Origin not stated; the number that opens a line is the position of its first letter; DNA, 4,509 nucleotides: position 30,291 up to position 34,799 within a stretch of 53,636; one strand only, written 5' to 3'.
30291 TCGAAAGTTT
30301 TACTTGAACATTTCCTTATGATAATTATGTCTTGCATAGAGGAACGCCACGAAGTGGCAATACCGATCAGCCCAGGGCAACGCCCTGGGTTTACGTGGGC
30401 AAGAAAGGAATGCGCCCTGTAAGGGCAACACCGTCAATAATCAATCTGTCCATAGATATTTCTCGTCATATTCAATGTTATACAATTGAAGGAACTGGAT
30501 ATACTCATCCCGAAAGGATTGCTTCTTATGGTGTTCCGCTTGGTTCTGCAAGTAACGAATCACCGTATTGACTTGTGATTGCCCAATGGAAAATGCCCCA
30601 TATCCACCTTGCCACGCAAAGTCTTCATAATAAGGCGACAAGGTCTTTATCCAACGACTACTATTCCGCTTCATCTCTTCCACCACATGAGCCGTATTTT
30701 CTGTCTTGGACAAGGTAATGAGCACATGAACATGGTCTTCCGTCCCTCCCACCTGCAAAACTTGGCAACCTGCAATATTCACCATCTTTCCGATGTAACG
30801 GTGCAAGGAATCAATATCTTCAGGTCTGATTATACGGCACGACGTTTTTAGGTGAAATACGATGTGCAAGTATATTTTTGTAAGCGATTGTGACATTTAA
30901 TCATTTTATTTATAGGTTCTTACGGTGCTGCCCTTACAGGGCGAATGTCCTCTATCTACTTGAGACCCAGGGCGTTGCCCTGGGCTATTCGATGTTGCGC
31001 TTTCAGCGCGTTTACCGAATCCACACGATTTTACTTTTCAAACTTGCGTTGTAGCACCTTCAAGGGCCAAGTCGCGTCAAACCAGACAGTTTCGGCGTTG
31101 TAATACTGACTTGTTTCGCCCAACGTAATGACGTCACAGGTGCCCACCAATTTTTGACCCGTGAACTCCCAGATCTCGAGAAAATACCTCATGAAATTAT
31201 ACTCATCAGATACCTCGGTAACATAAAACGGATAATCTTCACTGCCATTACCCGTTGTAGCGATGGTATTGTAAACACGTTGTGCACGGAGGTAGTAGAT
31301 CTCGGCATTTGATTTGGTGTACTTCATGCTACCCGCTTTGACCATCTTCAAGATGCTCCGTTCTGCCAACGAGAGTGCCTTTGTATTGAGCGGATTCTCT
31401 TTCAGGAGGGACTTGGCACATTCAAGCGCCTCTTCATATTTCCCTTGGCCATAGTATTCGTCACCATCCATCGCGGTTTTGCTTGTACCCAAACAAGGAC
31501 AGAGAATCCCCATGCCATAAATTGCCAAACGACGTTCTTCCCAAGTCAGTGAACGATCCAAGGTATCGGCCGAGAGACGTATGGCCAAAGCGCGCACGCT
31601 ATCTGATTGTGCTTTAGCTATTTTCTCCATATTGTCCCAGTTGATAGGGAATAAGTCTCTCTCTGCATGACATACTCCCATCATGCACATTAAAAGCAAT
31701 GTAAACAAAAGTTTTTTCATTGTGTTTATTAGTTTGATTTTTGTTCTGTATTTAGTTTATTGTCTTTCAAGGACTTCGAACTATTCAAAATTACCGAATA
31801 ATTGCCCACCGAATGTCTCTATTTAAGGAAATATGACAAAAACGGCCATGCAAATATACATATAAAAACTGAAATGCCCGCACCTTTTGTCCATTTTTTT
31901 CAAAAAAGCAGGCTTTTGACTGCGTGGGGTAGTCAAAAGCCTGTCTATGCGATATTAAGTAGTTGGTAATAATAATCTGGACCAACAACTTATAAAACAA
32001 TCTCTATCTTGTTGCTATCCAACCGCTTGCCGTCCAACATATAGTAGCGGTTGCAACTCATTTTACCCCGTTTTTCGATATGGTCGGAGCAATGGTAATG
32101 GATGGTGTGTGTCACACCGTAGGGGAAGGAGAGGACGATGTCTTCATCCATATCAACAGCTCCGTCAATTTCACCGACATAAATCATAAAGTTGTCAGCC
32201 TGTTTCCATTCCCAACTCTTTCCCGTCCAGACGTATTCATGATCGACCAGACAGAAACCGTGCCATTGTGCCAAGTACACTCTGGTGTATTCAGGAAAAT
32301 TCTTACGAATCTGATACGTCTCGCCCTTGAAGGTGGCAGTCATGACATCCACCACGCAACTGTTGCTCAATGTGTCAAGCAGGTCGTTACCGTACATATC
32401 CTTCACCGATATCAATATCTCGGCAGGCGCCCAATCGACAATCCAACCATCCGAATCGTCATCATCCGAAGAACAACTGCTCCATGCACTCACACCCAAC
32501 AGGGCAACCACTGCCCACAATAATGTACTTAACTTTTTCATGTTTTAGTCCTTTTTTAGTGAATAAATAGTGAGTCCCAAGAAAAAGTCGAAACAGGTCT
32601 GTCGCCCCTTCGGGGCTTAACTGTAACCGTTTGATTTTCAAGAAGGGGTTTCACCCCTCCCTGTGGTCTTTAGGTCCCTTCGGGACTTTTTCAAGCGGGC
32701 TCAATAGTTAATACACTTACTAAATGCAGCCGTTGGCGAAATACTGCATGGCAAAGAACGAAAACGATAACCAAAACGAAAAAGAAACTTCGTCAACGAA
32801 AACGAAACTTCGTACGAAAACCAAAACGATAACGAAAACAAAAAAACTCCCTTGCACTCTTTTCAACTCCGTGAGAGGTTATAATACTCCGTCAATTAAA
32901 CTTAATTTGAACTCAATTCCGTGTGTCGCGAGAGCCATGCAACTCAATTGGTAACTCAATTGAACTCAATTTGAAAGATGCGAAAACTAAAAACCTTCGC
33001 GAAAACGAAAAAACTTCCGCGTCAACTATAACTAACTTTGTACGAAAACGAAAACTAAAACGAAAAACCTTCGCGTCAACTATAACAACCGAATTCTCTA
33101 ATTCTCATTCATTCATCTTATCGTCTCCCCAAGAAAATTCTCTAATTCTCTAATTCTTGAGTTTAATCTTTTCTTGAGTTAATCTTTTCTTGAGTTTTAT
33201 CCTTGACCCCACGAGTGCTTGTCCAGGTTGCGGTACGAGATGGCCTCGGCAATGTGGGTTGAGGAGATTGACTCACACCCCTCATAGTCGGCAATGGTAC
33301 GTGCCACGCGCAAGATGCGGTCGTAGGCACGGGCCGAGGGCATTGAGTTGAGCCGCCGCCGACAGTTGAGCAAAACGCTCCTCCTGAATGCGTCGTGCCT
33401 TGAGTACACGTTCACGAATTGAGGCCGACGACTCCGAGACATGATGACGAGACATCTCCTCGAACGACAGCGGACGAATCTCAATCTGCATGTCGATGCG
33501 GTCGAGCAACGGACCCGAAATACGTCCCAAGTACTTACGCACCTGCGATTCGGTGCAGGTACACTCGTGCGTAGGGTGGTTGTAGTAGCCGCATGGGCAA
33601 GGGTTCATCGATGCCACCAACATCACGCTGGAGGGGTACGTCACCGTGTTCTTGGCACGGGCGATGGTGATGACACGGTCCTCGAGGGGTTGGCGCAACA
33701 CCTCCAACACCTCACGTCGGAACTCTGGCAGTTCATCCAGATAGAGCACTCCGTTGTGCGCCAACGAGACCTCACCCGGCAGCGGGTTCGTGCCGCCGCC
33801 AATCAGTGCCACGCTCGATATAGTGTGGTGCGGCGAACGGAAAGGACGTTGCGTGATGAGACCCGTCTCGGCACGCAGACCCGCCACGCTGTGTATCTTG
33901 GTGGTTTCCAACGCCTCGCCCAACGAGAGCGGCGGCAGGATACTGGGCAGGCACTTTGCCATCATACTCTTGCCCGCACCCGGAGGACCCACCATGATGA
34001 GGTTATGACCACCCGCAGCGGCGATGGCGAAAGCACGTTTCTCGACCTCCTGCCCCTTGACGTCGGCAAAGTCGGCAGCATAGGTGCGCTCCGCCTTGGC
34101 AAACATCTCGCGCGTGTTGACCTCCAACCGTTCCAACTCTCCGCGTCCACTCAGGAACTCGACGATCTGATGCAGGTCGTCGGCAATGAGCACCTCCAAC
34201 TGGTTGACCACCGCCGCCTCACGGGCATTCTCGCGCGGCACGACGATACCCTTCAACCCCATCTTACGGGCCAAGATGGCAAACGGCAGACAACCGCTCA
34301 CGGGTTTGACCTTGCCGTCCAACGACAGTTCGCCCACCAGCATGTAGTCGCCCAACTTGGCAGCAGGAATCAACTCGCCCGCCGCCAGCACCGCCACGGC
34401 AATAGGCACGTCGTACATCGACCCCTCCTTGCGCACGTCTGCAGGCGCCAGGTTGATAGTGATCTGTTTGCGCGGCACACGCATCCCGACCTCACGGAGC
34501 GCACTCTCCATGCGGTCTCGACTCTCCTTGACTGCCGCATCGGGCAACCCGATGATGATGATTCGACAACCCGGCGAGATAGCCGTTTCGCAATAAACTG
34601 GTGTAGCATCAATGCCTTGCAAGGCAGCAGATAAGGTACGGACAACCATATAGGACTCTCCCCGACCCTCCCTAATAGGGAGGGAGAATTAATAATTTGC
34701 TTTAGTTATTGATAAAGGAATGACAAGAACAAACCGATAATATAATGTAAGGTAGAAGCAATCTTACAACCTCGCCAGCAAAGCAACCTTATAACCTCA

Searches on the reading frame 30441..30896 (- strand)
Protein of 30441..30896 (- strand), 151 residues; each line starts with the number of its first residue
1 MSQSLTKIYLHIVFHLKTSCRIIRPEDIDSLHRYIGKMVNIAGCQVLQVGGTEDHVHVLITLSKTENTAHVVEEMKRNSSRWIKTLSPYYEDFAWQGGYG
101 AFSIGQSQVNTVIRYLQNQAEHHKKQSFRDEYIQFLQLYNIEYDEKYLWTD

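Call 14: search_protein_families(library=pfam, proteins=[window:30441-30896:-])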
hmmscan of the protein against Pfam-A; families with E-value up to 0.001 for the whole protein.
window:30441-30896:- (151 aa): 1 family
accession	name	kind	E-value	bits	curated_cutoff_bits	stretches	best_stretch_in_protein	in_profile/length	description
PF01797.21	Y1_Tnp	-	1.7e-22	80.2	23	1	6-119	3-121/121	Transposase IS200 like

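Call 45: find_homologous_proteins(query=window:30444-30896:-, max_evalue=0.00001)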
Query window:30444-30896:- (151 aa): 2132 proteins with E <= 0.00001 among 2141 candidates; the best 120 are listed.
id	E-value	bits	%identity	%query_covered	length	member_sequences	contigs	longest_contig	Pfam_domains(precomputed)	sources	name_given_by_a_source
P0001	1.8e-95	335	98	100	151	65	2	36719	PF01797.22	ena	-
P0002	4.9e-86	304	87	100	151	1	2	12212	PF01797.22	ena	-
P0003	2.5e-80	286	83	100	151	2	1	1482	PF01797.22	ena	-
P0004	6.5e-70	252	73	100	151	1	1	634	PF01797.22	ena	-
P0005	3.4e-68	246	72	100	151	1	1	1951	PF01797.22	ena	-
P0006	4.5e-68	246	96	75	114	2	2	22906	PF01797.22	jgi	jgi:REP element-mobilizing transposase RayT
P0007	4.6e-68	246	70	100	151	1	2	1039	PF01797.22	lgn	-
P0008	5.3e-68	246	68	100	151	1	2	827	PF01797.22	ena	-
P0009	5.9e-68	245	70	100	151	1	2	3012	PF01797.22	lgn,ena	-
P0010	1.1e-67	245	70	100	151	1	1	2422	PF01797.22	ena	-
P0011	1.5e-67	244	70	100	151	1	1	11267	PF01797.22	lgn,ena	-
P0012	1.6e-67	244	70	100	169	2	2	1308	PF01797.22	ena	-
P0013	2.9e-67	243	70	100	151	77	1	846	PF01797.22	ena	-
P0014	7.6e-67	242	70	100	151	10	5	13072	PF01797.22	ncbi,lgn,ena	-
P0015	8.5e-67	242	68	100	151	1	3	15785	PF01797.22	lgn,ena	-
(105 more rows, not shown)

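Call 47: find_related_loci(query=A1, collection=genome_contigs, flank=1500)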
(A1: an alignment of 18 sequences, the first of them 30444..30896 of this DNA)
Query A1 (151 aa) in genome_contigs; peptide patterns used: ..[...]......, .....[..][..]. (x = any residue, [..] = any of these).
599 stretches matched a pattern (row limit reached: there are more); 572 encode a relative of the query (tblastn E <= 1e-3); the best 80 are kept; 80 distinct loci.
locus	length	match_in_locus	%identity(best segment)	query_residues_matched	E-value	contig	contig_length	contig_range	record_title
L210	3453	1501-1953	72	1-151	2e-74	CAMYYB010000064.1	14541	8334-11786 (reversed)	MAG TPA_asm: uncultured Bacteroidales bacterium isolate SRR10912539_bin.2_metaWRAP_v1.3_MAG genome assembly, contig: ERZ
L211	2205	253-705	69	1-151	1e-74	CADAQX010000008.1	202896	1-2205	MAG: uncultured Bacteroidetes bacterium isolate RUG13549 genome assembly, contig: RUG13549_asm_8, whole genome shotgun s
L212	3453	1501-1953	71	1-151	3e-73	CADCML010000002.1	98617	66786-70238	MAG: uncultured Bacteroidia bacterium isolate RUG14786 genome assembly, contig: RUG14786_asm_2, whole genome shotgun seq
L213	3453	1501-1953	71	1-151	2e-73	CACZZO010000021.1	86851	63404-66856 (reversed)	MAG: uncultured Bacteroidia bacterium isolate RUG13092 genome assembly, contig: RUG13092_asm_21, whole genome shotgun se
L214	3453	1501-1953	70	1-151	4e-72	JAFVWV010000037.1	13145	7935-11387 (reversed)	MAG: Bacteroidales bacterium isolate RGIG5467 Sheep_Colon-5__c144043, whole genome shotgun sequence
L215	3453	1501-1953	68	1-151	3e-71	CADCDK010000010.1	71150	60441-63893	MAG: uncultured Prevotellaceae bacterium isolate RUG14547 genome assembly, contig: RUG14547_asm_10, whole genome shotgun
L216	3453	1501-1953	64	1-151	5e-71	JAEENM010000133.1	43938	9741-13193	MAG: Bacteroidales bacterium isolate Tb.RUG.263 NODE_3882309_length_43938_cov_2.824382, whole genome shotgun sequence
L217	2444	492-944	66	1-151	8e-71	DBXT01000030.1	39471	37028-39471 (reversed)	MAG TPA_asm: Bacteroidales bacterium UBA1205 UBA1205_contig_52782, whole genome shotgun sequence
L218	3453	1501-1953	64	1-151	4e-70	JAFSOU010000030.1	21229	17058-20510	MAG: Bacteroidales bacterium isolate RGIG3337 Goat_Reticulum-6__c162868, whole genome shotgun sequence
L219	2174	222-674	65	1-151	1e-69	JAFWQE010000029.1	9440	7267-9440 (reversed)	MAG: Prevotella sp. isolate RGIG5970 Sheep_Omasum-2__c115524, whole genome shotgun sequence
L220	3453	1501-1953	64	1-151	1e-67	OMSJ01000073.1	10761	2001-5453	uncultured Prevotellaceae bacterium isolate RUG837 genome assembly, contig: scaffold_7292, whole genome shotgun sequence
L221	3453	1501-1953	68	1-151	2e-72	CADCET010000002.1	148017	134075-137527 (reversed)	MAG: uncultured Prevotellaceae bacterium isolate RUG14573 genome assembly, contig: RUG14573_asm_2, whole genome shotgun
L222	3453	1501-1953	64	1-151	3e-67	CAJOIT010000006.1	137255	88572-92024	uncultured Bacteroidales bacterium isolate Red_deer_4_mag_224 genome assembly, contig: scaffold_61, whole genome shotgun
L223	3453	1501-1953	64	1-151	3e-67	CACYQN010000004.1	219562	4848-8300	MAG: uncultured Bacteroidia bacterium isolate RUG12182 genome assembly, contig: RUG12182_asm_4, whole genome shotgun seq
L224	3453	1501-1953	64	1-151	3e-67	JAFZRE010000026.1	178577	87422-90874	MAG: Bacteroidales bacterium isolate RGIG8023 Water_buffalos_Rumen-1__c576807, whole genome shotgun sequence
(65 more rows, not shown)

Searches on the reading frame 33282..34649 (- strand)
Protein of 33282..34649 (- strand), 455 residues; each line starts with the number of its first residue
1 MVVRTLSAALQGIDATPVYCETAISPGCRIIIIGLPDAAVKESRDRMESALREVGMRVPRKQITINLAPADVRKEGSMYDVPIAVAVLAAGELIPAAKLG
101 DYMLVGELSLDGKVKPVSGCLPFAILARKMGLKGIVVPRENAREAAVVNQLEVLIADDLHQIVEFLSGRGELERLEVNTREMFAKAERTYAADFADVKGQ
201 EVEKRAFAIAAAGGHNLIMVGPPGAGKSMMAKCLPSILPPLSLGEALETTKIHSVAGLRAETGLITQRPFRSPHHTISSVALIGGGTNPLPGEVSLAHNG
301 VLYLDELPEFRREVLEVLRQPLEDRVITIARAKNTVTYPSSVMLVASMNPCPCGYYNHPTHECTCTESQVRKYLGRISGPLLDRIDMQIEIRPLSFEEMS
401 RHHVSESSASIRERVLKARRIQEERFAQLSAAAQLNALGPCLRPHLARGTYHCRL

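Call 13: search_protein_families(library=pfam, proteins=[window:33282-34649:-])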
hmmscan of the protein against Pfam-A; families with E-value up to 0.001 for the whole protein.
window:33282-34649:- (455 aa): 7 families
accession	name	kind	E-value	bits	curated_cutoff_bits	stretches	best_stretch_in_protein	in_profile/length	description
PF01078.27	Mg_chelatase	-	1.2e-96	322.4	20.3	1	193-398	1-206/207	Magnesium chelatase, subunit ChlI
PF13541.12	ChlI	-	9e-40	135.8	27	1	22-141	3-121/121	Subunit ChlI of Mg-chelatase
PF07728.20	AAA_5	-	3.6e-09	37.2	22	1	216-352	1-125/139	AAA domain (dynein-related subfamily)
PF00493.29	MCM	-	8.3e-08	32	23.3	1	210-359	53-181/224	MCM P-loop domain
PF05362.19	Lon_C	-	3.6e-06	27.1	21.1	1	60-164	93-200/205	Lon protease (S16) C-terminal proteolytic domain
PF00005.33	ABC_tran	-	0.00018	22.6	25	1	214-280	11-79/137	ABC transporter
PF13335.12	Mg_chelatase_C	-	0.00023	22.1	26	1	406-435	2-30/94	Magnesium chelatase, subunit ChlI C-terminal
